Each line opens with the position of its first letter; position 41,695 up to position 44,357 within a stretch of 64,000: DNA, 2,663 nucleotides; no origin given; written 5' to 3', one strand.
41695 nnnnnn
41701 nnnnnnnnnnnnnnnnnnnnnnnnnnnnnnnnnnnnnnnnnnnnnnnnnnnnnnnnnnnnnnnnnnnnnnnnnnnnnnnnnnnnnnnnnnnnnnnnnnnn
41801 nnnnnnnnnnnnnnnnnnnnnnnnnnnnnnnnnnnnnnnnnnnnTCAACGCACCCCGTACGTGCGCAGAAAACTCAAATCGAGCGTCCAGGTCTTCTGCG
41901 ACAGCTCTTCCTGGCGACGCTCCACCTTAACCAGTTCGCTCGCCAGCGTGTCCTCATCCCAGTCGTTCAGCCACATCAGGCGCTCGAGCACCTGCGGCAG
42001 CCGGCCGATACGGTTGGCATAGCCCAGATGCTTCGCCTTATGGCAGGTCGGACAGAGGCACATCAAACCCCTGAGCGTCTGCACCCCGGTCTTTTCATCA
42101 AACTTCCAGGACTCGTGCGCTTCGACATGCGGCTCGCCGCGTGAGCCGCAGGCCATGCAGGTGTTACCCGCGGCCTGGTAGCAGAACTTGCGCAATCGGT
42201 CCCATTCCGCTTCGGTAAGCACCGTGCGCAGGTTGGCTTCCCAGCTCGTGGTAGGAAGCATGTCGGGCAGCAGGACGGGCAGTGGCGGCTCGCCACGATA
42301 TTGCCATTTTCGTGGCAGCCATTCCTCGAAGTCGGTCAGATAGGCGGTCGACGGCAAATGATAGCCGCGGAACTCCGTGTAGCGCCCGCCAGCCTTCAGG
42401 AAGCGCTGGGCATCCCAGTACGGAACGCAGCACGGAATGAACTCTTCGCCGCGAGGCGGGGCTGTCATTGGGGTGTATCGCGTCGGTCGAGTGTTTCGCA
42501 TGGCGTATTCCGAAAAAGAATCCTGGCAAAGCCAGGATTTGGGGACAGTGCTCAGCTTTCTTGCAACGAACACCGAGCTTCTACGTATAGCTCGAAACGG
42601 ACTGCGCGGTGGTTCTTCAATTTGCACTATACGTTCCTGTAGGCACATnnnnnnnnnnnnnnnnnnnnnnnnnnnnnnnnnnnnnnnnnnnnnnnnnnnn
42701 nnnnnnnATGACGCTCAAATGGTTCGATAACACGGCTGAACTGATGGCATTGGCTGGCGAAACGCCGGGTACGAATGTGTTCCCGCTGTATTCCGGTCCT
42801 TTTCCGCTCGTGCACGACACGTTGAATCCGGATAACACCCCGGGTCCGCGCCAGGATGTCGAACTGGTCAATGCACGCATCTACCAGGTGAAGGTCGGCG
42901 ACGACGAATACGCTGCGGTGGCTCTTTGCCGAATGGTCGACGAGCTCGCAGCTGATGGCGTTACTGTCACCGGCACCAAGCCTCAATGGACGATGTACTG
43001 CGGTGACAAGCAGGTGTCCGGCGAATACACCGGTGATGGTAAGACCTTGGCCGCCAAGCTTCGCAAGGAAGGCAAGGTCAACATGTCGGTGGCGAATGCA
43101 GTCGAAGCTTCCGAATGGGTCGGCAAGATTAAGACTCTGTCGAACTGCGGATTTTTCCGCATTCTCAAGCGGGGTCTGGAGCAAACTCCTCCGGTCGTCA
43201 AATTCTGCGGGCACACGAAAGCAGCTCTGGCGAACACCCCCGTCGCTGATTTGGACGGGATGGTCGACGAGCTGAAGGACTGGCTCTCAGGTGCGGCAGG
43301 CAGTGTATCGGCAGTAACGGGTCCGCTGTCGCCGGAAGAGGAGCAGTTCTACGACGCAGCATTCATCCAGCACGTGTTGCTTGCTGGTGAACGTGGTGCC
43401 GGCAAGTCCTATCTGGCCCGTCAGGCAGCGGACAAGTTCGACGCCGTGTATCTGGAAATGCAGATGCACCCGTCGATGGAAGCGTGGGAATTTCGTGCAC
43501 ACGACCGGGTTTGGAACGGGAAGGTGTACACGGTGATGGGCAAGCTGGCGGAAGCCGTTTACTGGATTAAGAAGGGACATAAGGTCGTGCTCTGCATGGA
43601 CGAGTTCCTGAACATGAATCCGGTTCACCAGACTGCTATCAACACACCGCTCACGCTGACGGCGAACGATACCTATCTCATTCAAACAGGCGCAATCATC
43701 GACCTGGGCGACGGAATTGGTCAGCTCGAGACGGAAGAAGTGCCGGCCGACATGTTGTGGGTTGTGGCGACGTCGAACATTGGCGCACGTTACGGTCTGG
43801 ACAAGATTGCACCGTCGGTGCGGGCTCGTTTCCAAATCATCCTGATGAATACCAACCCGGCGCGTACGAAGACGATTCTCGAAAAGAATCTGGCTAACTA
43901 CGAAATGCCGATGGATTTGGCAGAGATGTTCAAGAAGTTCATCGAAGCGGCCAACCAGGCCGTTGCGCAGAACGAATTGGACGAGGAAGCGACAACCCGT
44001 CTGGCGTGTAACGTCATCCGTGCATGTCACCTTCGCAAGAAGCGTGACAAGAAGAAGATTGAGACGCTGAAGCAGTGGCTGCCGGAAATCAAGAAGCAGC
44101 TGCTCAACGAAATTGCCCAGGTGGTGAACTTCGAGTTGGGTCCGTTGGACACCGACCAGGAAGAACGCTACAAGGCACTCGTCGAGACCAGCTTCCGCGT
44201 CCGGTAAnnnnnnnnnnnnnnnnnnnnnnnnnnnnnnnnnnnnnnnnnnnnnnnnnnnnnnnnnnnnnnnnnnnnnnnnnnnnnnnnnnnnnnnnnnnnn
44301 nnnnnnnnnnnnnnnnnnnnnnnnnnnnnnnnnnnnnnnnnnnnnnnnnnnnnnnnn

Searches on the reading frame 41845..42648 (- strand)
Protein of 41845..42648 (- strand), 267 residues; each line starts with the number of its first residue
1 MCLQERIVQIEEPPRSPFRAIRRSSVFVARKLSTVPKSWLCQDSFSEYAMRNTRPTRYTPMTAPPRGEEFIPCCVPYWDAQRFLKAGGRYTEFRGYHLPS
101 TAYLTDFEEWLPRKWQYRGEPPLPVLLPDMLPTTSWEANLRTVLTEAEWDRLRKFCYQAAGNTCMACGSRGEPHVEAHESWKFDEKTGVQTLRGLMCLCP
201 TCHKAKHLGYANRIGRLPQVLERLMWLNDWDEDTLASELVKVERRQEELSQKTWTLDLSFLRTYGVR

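Call 71: search_protein_families(library=phrogs, proteins=[window:41845-42648:-], max_evalue=0.00001)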
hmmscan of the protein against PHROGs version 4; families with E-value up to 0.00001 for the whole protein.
window:41845-42648:- (267 aa): 3 families
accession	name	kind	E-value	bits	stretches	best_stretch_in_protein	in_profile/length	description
phrog_5200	-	DNA, RNA and nucleotide metabolism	3.5e-37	128.7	1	129-264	8-143/154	HNH endonuclease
phrog_144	-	DNA, RNA and nucleotide metabolism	1.4e-06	29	1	146-234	69-160/175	HNH endonuclease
phrog_119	-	DNA, RNA and nucleotide metabolism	1.4e-06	28.4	1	134-213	176-261/443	HNH endonuclease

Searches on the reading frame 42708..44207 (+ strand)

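Call 38: search_protein_families(library=pfam, proteins=[window:42708-44207:+], max_evalue=0.0001)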
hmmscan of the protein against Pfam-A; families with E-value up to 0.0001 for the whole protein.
window:42708-44207:+ (499 aa): 1 family
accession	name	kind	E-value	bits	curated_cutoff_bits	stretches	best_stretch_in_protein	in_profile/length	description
PF07728.20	AAA_5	-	1.4e-10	41.8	22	1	222-375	1-139/139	AAA domain (dynein-related subfamily)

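Call 39: search_protein_families(library=phrogs, proteins=[window:42708-44207:+], max_evalue=0.00001)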
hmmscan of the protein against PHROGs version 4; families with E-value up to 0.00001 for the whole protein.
window:42708-44207:+ (499 aa): 1 family
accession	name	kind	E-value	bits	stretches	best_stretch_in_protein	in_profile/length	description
phrog_168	-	DNA, RNA and nucleotide metabolism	3.6e-07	31.2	1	218-462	40-251/314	clamp loader of DNA polymerase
